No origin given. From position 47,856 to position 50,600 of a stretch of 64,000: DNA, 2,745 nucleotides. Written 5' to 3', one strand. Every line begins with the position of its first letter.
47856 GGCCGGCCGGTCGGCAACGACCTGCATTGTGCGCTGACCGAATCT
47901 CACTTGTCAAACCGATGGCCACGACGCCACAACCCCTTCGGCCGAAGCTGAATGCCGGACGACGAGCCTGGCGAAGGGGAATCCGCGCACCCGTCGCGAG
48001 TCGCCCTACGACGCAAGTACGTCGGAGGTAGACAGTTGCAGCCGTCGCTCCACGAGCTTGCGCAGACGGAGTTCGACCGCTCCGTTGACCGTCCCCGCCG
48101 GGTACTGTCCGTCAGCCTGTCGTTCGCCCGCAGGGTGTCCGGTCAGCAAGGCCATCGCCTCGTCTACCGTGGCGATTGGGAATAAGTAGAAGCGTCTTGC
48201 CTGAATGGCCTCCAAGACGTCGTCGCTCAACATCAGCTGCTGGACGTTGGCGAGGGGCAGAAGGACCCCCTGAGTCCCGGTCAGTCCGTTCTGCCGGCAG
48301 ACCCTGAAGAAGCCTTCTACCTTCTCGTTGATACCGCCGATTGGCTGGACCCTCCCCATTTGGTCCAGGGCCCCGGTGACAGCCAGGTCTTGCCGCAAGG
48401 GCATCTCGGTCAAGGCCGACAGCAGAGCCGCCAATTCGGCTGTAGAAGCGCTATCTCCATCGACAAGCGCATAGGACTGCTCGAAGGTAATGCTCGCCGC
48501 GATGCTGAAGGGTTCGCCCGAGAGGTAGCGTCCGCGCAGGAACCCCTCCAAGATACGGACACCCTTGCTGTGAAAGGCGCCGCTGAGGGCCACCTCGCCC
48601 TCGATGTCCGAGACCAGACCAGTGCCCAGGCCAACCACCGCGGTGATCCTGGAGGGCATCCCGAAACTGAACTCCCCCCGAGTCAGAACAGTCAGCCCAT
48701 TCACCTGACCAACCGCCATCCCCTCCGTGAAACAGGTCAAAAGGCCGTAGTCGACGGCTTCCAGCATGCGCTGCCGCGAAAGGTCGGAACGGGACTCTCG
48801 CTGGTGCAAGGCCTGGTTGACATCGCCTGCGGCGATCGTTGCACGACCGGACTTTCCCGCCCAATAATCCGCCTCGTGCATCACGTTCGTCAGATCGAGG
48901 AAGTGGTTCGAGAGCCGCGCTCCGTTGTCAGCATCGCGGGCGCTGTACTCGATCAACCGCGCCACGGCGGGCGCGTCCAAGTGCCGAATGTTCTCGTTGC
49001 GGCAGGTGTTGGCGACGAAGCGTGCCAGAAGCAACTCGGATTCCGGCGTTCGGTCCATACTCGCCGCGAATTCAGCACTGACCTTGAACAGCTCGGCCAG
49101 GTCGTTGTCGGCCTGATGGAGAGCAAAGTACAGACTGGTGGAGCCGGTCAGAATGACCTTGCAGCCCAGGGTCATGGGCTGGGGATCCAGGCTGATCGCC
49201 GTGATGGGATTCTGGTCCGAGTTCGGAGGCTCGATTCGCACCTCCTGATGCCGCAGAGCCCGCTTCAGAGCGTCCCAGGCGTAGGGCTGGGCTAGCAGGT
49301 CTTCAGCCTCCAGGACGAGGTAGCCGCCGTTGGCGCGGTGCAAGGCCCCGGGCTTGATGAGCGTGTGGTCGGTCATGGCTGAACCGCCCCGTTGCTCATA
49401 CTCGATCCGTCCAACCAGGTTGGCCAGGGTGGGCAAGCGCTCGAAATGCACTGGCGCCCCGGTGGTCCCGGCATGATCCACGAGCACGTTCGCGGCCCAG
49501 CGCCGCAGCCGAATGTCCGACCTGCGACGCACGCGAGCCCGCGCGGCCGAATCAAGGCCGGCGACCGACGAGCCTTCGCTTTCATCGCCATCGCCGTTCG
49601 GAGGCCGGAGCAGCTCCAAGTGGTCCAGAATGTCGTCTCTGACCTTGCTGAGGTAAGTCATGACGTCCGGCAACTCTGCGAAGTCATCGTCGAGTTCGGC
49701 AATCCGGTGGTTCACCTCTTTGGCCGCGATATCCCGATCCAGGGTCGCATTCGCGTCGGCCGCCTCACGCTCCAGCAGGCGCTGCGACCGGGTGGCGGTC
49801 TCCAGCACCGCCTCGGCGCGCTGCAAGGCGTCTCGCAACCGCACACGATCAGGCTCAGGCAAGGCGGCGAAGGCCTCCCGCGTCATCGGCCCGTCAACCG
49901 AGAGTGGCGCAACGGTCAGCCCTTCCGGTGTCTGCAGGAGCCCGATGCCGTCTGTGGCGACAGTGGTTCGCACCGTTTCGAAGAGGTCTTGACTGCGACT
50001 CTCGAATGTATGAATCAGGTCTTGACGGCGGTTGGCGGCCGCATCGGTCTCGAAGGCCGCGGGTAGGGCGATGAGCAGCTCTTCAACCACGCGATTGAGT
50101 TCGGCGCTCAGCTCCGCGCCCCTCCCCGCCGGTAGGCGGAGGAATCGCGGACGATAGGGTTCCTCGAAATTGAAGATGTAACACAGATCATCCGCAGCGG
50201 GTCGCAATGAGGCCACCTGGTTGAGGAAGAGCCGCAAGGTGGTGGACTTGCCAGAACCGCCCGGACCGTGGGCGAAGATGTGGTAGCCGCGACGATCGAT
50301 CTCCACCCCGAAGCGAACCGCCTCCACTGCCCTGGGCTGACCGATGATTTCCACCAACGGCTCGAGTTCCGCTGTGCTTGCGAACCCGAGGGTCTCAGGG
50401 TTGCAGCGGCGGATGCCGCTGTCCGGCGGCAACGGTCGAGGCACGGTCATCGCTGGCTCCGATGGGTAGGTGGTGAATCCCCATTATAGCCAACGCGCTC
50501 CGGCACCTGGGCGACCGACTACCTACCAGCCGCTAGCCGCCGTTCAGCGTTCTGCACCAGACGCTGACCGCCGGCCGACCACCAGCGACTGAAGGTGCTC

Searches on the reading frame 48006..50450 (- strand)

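Call 79: search_protein_families(library=pfam, proteins=[window:48006-50450:-], max_evalue=0.001)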
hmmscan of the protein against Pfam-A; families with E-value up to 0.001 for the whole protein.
window:48006-50450:- (814 aa): 4 families
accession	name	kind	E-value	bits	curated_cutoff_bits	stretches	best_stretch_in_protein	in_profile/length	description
PF13654.12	AAA_32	-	1.5e-47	161.4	21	1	331-461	2-132/133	LonB-like, AAA domain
PF20436.4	LonB_AAA-LID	-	1.5e-20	73.5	22.4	1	490-554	1-65/65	Archaeal LonB, AAA+ ATPase LID domain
PF20437.3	LonC_helical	-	4e-12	46.4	24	1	88-120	1-33/34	Lon-like LonC helical domain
PF05362.19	Lon_C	-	4.4e-10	39.9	21.1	1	664-750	108-184/205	Lon protease (S16) C-terminal proteolytic domain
